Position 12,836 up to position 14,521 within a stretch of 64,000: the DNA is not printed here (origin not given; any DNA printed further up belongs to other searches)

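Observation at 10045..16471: Antibiotic-type 2-deoxy(amino)sugar pathway embedded in a Wzx/Wzy surface-glycan locus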

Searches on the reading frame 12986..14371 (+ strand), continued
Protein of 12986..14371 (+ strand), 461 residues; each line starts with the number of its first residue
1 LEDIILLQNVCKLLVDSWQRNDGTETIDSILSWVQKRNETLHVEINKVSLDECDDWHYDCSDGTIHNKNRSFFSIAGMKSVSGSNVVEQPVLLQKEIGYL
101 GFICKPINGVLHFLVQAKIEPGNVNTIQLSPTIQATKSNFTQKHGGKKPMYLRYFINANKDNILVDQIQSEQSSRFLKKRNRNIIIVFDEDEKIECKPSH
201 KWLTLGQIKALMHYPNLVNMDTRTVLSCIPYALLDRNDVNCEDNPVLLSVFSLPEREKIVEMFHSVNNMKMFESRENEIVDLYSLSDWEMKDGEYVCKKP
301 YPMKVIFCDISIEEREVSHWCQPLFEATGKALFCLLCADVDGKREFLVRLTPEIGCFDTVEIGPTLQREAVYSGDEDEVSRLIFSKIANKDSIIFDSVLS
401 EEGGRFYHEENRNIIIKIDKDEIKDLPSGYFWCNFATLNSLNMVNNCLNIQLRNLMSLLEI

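Call 25: search_protein_families(library=pfam, proteins=[L016:87-1106:+, L016:1045-2271:+, L016:2371-4146:+, L016:4155-5168:+, L016:5107-6390:+, L016:6417-7589:+, L016:7595-8764:-, L016:14436-16028:+, L016:16144-17070:+, L016:17067-17486:+], max_evalue=0.00001)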
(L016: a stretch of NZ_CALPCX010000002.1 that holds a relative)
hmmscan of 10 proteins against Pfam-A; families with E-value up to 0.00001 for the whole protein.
L016:87-1106:+ (339 aa): 3 families
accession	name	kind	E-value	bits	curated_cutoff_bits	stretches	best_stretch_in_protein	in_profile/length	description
PF08240.17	ADH_N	-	3.3e-11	43.8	23.5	1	25-131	3-103/104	Alcohol dehydrogenase GroES-like domain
PF00107.32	ADH_zinc_N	-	5.5e-10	39.7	31.8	1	218-292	56-127/129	Zinc-binding dehydrogenase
PF16912.11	Glu_dehyd_C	-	5.3e-09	36.3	34.9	1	139-320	4-199/211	Glucose dehydrogenase C-terminus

L016:1045-2271:+ (408 aa): 1 family
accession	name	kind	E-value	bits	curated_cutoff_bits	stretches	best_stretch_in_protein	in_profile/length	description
PF04464.20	Glyphos_transf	-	5.4e-29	101.7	22.1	2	305-370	266-331/367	CDP-Glycerol:Poly(glycerophosphate) glycerophosphotransferase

L016:2371-4146:+ (591 aa): 3 families
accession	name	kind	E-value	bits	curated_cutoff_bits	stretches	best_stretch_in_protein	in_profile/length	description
PF07429.17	Glyco_transf_56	-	1.2e-15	57.9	25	1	28-315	35-311/358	4-alpha-L-fucosyltransferase glycosyl transferase group 56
PF00132.30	Hexapep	-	2.7e-13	49.4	27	1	556-591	1-36/36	Bacterial transferase hexapeptide (six repeats)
PF25084.1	LbH_EIF2B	-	2.4e-06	28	54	1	509-587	27-103/105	EIF2B subunit epsilon LbH domain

L016:4155-5168:+ (337 aa): 5 families
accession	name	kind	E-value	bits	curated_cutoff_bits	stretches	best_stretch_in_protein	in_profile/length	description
PF21360.3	PylC-like_N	-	8.5e-25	87.2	27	1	3-98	1-96/96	PylC-like, N-terminal domain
PF02655.19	ATP-grasp_3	-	2.1e-13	51.1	23.2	1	108-287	1-159/160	ATP-grasp domain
PF13535.11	ATP-grasp_4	-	9.9e-13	48.5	27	1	145-263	2-121/160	ATP-grasp domain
PF15632.11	ATPgrasp_Ter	-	1.1e-10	41.9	29.1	1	197-311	4-112/131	ATP-grasp in the biosynthetic pathway with Ter operon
PF08443.16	RimK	-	1.1e-07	32.1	21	1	109-303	2-184/188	RimK-like ATP-grasp domain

L016:5107-6390:+ (427 aa): 2 families
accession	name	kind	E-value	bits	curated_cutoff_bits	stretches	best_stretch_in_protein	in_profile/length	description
PF02784.22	Orn_Arg_deC_N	-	2.7e-22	79.8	23.4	1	62-290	16-244/247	Pyridoxal-dependent decarboxylase, pyridoxal binding domain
PF00278.28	Orn_DAP_Arg_deC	-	2.2e-06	28.3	23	1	295-383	7-95/95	Pyridoxal-dependent decarboxylase, C-terminal sheet domain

L016:6417-7589:+ (390 aa): 3 families
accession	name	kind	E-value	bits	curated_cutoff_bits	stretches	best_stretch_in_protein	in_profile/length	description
PF01071.24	GARS_A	-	2.8e-08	34.3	27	1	101-202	1-110/194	Phosphoribosylglycinamide synthetase, ATP-grasp (A) domain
PF02655.19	ATP-grasp_3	-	4.6e-07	30.5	23.2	1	100-270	1-157/160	ATP-grasp domain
PF02222.28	ATP-grasp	-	9.1e-06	25.9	27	0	110-181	3-76/179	ATP-grasp domain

L016:7595-8764:- (389 aa): 3 families
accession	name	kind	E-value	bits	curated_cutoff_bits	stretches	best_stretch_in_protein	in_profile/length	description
PF00535.33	Glycos_transf_2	-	7.2e-26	91.6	23.3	1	32-205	1-157/168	Glycosyl transferase family 2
PF13641.12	Glyco_tranf_2_3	-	4.7e-11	43.6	27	1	29-145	1-118/230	Glycosyltransferase like family 2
PF10111.15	Glyco_tranf_2_2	-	8.7e-08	32.4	27.3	1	33-135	3-104/276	Glycosyltransferase like family 2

L016:14436-16028:+ (530 aa): 0 families

L016:16144-17070:+ (308 aa): 0 families

L016:17067-17486:+ (139 aa): 1 family
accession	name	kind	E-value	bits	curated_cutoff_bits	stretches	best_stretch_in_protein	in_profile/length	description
PF08797.16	HIRAN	-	9.9e-11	41.8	24.7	1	48-117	8-74/96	HIRAN domain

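Call 32: find_encoding_contigs(protein=P0005, flank=8000, max_places=1)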
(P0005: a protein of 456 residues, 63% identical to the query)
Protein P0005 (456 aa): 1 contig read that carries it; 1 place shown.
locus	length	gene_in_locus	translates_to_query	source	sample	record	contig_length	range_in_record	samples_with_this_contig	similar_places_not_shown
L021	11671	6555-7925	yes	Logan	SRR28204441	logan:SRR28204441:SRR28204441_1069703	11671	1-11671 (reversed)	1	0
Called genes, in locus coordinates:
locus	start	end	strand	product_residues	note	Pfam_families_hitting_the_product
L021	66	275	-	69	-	-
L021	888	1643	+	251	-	PF13483:Lactamase_B_3, PF12706:Lactamase_B_2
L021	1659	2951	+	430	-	PF02786:CPSase_L_D2, PF07478:Dala_Dala_lig_C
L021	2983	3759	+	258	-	PF00106:adh_short, PF08659:KR, PF13561:adh_short_C2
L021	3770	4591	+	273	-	PF04991:LicD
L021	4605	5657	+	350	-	PF00037:Fer4 (faint), PF12797:Fer4_2 (faint), PF12838:Fer4_7, PF13183:Fer4_8 (faint), PF13187:Fer4_9, PF13237:Fer4_10 (faint), PF14697:Fer4_21 (weak), PF04432:FrhB_FdhB_C, +1 more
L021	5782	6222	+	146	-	PF01467:CTP_transf_like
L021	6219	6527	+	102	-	PF01041:DegT_DnrJ_EryC1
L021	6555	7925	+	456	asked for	PF03559:Hexose_dehydrat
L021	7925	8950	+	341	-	PF01408:GFO_IDH_MocA, PF22725:GFO_IDH_MocA_C3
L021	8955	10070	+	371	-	PF01041:DegT_DnrJ_EryC1, PF01212:Beta_elim_lyase (faint)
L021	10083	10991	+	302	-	PF00483:NTP_transferase, PF12804:NTP_transf_3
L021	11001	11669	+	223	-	?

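Call 33: find_encoding_contigs(protein=P0024, flank=10000, max_places=1)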
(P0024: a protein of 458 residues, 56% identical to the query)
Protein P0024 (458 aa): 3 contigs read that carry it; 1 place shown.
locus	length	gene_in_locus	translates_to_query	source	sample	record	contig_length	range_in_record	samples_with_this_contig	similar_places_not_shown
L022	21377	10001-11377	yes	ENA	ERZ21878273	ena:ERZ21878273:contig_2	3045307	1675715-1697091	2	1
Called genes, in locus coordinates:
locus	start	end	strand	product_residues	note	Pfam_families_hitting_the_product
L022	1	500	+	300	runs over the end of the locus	-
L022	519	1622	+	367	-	PF13524:Glyco_trans_1_2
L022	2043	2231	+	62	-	PF13384:HTH_23, PF06056:Terminase_5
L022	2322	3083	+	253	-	PF13592:HTH_33, PF13358:DDE_3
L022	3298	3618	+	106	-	-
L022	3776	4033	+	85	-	-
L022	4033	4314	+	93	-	-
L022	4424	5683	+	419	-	-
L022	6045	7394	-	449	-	PF13546:DDE_5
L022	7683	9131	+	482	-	PF01943:Polysacc_synt, PF13440:Polysacc_synt_3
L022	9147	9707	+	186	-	PF00132:Hexapep (weak)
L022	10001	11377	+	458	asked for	PF03559:Hexose_dehydrat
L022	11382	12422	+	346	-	PF01408:GFO_IDH_MocA, PF22725:GFO_IDH_MocA_C3, PF02894:GFO_IDH_MocA_C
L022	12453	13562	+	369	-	PF00155:Aminotran_1_2, PF01041:DegT_DnrJ_EryC1, PF01053:Cys_Met_Meta_PP (weak)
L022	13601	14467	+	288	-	PF00483:NTP_transferase, PF12804:NTP_transf_3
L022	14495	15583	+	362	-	PF01073:3Beta_HSD, PF01370:Epimerase, PF02719:Polysacc_synt_2, PF04321:RmlD_sub_bind, PF16363:GDP_Man_Dehyd, PF07993:NAD_binding_4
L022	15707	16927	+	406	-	PF03446:NAD_binding_2 (faint), PF03721:UDPG_MGDP_dh_N, PF00984:UDPG_MGDP_dh, PF03720:UDPG_MGDP_dh_C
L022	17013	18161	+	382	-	PF02350:Epimerase_2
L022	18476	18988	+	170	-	PF13384:HTH_23 (weak), PF13551:HTH_29, PF13565:HTH_32, PF13592:HTH_33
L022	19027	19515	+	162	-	PF13358:DDE_3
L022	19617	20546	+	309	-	PF00483:NTP_transferase, PF12804:NTP_transf_3 (weak)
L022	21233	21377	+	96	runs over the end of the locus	-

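Call 34: find_encoding_contigs(protein=P0056, flank=10000, max_places=1)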
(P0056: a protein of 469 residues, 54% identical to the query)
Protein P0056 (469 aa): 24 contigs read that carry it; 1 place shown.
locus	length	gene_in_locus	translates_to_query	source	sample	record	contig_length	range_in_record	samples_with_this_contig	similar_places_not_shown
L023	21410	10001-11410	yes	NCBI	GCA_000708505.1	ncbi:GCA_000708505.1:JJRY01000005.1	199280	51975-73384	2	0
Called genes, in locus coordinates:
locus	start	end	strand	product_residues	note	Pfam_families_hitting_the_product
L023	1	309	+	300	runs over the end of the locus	PF00551:Formyl_trans_N, PF02911:Formyl_trans_C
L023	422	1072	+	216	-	PF02585:PIG-L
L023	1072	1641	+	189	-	PF00132:Hexapep, PF14602:Hexapep_2 (weak)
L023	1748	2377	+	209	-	PF17836:PglD_N, PF00132:Hexapep (faint), PF25087:GMPPB_C (faint)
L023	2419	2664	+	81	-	-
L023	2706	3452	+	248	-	PF00106:adh_short, PF08659:KR, PF13561:adh_short_C2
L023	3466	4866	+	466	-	PF00501:AMP-binding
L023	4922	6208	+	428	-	PF04932:Wzy_C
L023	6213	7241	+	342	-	PF13641:Glyco_tranf_2_3, PF00535:Glycos_transf_2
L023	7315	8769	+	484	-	PF01943:Polysacc_synt, PF13440:Polysacc_synt_3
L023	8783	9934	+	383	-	PF25084:LbH_EIF2B (faint), PF25087:GMPPB_C (faint), PF00132:Hexapep, PF14602:Hexapep_2 (weak), PF01648:ACPS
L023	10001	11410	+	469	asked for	PF03559:Hexose_dehydrat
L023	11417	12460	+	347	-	PF01408:GFO_IDH_MocA, PF22725:GFO_IDH_MocA_C3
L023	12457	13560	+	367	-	PF00155:Aminotran_1_2 (weak), PF01041:DegT_DnrJ_EryC1, PF01053:Cys_Met_Meta_PP (weak)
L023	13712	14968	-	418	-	PF01548:DEDD_Tnp_IS110, PF02371:Transposase_20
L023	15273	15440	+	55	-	-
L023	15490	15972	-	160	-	PF14183:YwpF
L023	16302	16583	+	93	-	-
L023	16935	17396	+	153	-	PF00436:SSB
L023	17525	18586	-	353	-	PF07731:Cu-oxidase_2, PF07732:Cu-oxidase_3, PF07731:Cu-oxidase_2 (weak)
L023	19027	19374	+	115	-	PF10805:DUF2730 (faint)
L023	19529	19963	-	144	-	PF00271:Helicase_C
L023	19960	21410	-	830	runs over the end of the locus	PF12419:DUF3670, PF00176:SNF2-rel_dom, PF00270:DEAD (weak), PF04851:ResIII (weak)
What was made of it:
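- The syntenic Schinkia locus has a clear Wzy_C protein (call 34).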

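Call 41: search_protein_families(library=pfam, proteins=[L014:2550-4679:+, L013:16819-17931:+, L013:2437-3663:+, L013:15892-16785:+, L014:946-2553:+], max_evalue=0.00001)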
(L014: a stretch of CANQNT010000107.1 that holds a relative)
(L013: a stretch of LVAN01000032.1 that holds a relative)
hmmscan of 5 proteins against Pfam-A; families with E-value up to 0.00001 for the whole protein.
L014:2550-4679:+ (709 aa): 4 families
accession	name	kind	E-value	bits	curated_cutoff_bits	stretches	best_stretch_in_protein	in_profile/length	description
PF01041.23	DegT_DnrJ_EryC1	-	3.9e-95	319.6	19.8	1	354-702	5-359/360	DegT/DnrJ/EryC1/StrS aminotransferase family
PF01408.29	GFO_IDH_MocA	-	3.5e-21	76.5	24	1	6-123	3-120/120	Oxidoreductase family, NAD-binding Rossmann fold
PF22725.1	GFO_IDH_MocA_C3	-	1.8e-17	64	27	1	133-247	3-123/124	GFO/IDH/MocA C-terminal domain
PF01053.26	Cys_Met_Meta_PP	-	3.8e-06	26.2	27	1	373-545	51-224/381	Cys/Met metabolism PLP-dependent enzyme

L013:16819-17931:+ (370 aa): 1 family
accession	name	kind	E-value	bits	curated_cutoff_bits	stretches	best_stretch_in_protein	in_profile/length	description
PF01757.29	Acyl_transf_3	-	2.3e-22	79.9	31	1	7-327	3-320/326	Acyltransferase domain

L013:2437-3663:+ (408 aa): 3 families
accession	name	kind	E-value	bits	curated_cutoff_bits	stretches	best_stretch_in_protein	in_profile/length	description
PF03721.20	UDPG_MGDP_dh_N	-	1.2e-44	152.6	27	1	5-182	3-186/187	UDP-glucose/GDP-mannose dehydrogenase family, NAD binding domain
PF00984.24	UDPG_MGDP_dh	-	4.4e-26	91.3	25.4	1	198-284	1-92/94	UDP-glucose/GDP-mannose dehydrogenase family, central domain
PF03720.21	UDPG_MGDP_dh_C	-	2.4e-18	66.8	30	1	311-402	2-103/103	UDP-glucose/GDP-mannose dehydrogenase family, UDP binding domain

L013:15892-16785:+ (297 aa): 3 families
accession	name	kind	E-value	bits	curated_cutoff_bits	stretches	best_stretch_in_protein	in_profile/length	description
PF01370.27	Epimerase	-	5.4e-30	105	20.9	1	5-218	2-226/240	NAD dependent epimerase/dehydratase family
PF16363.11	GDP_Man_Dehyd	-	4.5e-17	62.9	27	1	5-239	1-258/332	GDP-mannose 4,6 dehydratase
PF13460.12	NAD_binding_10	-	5.9e-07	30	27.2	1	8-166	1-144/184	NAD(P)H-binding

L014:946-2553:+ (535 aa): 1 family
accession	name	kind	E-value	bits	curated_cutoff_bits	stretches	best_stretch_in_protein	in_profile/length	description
PF03559.20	Hexose_dehydrat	-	2.5e-122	406.3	25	2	98-299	1-202/203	NDP-hexose 2,3-dehydratase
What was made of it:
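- Tried and rejected: The 709-aa reductase-aminotransferase ORF of L014 (call 41) looked like a Rosetta stone.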

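Call 60: find_homologous_proteins(query=L014:2550-4679:+, max_evalue=1e-50)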
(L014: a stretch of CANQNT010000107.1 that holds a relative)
Query L014:2550-4679:+ (709 aa): 1613 proteins with E <= 1e-50 among 8000 candidates; the best 120 are listed.
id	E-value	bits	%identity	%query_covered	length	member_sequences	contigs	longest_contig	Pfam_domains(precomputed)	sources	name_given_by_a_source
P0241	0.0e+0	1643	100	100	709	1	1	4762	PF01408.29,PF22725.2,PF01053.27,PF01041.24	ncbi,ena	-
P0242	7.1e-163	562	67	52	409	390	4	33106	PF00155.28,PF01212.28,PF01041.24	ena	-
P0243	1.2e-140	488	59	53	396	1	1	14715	PF00155.28,PF01212.28,PF01041.24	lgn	-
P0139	1.7e-139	484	43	51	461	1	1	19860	PF00155.28,PF01212.28,PF01041.24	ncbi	-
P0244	3.5e-131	457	56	52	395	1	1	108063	PF00155.28,PF01041.24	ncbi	-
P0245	1.2e-129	452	54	54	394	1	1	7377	PF01041.24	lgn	-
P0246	4.0e-126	440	56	52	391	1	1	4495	PF00155.28,PF01041.24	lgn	-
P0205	4.4e-126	440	54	52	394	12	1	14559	PF00155.28,PF01041.24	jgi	jgi:dTDP-4-amino-4,6-dideoxygalactose transaminase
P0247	2.1e-125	438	52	54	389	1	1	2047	PF01212.28,PF01041.24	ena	-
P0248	4.1e-125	437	54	52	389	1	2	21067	PF00155.28,PF01041.24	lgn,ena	-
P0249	4.4e-125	437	56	51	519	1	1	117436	PF13508.14,PF13527.14,PF01041.24,PF00583.32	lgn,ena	-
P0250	1.2e-124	435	53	53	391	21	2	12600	PF01212.28,PF01041.24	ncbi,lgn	-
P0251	2.4e-124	434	54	54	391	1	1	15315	PF00155.28,PF01212.28,PF01041.24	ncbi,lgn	-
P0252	3.3e-124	434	56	52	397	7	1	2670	PF00155.28,PF01212.28,PF01053.27,PF01041.24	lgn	-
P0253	2.0e-123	431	54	53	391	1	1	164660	PF01212.28,PF01041.24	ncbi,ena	-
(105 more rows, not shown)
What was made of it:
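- The single reductase-aminotransferase fusion (L014) is a singleton among 5.8 billion proteins and may be an assembly artefact (calls 41, 60).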
